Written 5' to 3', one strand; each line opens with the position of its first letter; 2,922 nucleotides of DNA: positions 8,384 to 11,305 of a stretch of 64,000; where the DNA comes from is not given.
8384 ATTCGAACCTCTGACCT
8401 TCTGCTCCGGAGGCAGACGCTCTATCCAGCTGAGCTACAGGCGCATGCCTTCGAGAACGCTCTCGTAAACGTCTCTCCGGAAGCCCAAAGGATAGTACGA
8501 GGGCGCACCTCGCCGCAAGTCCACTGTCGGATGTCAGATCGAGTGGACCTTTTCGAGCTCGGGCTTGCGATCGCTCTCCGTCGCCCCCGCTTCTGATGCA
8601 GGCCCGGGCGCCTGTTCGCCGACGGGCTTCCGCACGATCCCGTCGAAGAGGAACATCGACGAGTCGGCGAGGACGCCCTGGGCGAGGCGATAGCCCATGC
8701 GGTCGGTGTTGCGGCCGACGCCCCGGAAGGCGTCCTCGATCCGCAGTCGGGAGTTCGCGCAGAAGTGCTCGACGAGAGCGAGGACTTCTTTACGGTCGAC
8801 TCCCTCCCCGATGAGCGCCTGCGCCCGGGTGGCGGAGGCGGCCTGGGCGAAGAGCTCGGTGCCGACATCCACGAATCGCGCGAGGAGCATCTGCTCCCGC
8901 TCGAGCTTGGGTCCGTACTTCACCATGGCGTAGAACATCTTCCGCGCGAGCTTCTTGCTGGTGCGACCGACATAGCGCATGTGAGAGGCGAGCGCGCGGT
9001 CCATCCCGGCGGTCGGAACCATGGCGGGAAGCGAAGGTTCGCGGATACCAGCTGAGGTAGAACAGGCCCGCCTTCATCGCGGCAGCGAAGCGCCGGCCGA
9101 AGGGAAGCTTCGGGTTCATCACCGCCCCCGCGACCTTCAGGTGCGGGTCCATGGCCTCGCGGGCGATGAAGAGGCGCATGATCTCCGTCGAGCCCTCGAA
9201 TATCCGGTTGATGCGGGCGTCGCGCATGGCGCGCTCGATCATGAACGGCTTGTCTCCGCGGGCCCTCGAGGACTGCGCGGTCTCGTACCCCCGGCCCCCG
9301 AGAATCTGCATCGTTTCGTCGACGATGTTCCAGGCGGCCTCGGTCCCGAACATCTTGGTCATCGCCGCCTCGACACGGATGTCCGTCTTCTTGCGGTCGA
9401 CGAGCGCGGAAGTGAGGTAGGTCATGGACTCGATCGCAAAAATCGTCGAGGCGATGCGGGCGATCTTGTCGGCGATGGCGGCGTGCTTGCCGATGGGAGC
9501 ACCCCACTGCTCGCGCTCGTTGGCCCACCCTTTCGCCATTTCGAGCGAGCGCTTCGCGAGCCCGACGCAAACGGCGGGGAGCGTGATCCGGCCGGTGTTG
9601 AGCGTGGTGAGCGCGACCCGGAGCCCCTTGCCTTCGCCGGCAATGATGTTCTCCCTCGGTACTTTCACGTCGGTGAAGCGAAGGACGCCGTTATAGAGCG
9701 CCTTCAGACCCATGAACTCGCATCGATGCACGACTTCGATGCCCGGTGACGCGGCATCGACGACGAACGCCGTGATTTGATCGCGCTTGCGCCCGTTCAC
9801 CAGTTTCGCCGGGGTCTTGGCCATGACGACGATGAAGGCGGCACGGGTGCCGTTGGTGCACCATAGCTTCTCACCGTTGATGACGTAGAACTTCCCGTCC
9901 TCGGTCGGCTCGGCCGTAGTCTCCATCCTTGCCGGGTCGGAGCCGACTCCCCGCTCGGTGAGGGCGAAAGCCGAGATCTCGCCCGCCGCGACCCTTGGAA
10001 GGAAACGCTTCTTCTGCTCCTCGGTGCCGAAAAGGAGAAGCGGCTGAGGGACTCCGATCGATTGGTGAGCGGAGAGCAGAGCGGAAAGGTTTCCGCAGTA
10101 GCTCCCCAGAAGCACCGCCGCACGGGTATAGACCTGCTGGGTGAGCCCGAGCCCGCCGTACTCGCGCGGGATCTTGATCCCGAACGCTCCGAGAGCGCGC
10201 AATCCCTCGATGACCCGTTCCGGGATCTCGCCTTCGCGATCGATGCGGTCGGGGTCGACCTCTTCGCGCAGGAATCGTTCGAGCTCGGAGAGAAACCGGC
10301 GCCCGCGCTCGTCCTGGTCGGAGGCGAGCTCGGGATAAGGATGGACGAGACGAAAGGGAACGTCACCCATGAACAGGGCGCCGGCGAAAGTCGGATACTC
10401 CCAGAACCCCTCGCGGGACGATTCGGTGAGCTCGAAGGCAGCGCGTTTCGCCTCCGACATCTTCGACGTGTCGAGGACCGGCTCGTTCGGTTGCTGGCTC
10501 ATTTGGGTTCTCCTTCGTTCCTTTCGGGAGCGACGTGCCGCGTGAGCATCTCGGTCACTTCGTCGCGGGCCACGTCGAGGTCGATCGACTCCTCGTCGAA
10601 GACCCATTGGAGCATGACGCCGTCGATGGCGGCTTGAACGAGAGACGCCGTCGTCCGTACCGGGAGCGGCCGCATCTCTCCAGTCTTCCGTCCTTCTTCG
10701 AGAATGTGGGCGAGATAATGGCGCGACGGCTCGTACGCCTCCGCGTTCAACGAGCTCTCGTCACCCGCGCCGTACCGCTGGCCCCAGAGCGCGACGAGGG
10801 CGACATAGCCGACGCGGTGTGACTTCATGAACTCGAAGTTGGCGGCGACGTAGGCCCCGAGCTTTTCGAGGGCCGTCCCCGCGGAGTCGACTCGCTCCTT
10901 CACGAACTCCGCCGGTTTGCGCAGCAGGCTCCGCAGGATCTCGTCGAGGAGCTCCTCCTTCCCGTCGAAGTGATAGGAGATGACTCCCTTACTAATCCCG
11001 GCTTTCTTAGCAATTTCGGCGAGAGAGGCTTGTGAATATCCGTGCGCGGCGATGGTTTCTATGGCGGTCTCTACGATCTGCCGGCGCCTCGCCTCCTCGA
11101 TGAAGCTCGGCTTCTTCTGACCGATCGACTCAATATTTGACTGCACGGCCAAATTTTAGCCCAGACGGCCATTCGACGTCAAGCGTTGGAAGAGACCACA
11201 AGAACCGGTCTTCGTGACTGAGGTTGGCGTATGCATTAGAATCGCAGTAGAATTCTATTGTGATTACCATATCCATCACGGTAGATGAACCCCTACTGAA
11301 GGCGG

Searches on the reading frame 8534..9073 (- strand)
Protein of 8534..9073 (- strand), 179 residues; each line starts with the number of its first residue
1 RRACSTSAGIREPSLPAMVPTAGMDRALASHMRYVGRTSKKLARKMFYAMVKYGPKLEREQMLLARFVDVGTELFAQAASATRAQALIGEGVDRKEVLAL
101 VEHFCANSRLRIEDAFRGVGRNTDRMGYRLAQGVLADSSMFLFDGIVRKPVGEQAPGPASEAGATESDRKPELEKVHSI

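Call 71: search_protein_families(library=pfam, proteins=[window:8534-9073:-], max_evalue=0.001)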
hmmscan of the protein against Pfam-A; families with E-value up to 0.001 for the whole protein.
window:8534-9073:- (179 aa): 3 families
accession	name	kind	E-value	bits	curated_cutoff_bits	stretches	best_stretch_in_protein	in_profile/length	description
PF09317.16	ACDH_C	-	1.4e-06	28.6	25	1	24-126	59-157/284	Acyl-CoA dehydrogenase, C-terminal, bacterial type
PF21343.2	ACAD9-ACADV_C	-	3.7e-06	27.7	27.8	1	45-126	20-102/120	ACAD9/ACADV, C-terminal domain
PF21263.2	Acyl-CoA-dh_C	-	0.00076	20.2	27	0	49-114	13-72/96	Acyl-CoA dehydrogenase, C-terminal domain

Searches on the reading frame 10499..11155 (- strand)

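Call 71: search_protein_families(library=pfam, proteins=[window:10499-11155:-], max_evalue=0.001)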
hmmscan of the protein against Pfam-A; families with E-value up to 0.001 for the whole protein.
window:10499-11155:- (218 aa): 3 families
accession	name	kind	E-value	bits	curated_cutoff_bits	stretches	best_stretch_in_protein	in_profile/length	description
PF00440.29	TetR_N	-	2.5e-15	56.4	24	1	27-73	1-47/47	Bacterial regulatory proteins, tetR family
PF13977.11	TetR_C_6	-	8.9e-09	36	27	1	97-207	3-113/115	BetI-type transcriptional repressor, C-terminal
PF08359.16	TetR_C_4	-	7.8e-05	23.3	21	1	85-205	12-131/133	YsiA-like protein, C-terminal region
